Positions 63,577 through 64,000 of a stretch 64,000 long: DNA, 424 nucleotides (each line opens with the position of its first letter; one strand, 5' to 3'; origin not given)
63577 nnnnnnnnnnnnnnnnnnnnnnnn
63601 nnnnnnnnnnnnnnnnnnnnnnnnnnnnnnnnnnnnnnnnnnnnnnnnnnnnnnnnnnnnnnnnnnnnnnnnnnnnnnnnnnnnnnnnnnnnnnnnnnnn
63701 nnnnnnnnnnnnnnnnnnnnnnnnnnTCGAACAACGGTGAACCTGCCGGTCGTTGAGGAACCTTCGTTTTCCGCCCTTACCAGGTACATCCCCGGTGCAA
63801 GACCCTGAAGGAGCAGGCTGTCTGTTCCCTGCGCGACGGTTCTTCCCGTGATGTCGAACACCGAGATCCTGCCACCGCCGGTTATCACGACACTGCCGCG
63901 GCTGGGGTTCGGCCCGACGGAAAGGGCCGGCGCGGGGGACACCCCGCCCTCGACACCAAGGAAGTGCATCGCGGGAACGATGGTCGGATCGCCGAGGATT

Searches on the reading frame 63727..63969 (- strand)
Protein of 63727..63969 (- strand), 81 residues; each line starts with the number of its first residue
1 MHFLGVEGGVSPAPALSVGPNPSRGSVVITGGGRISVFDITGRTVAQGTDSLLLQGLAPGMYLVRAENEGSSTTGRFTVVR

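Call 59: search_protein_families(library=pfam, proteins=[window:63727-63969:-], max_evalue=0.001)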
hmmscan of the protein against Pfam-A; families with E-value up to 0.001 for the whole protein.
window:63727-63969:- (81 aa): 1 family
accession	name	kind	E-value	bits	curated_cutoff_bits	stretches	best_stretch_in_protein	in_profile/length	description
PF18962.6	Por_Secre_tail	-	1.1e-07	32.4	27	1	20-77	3-73/75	Secretion system C-terminal sorting domain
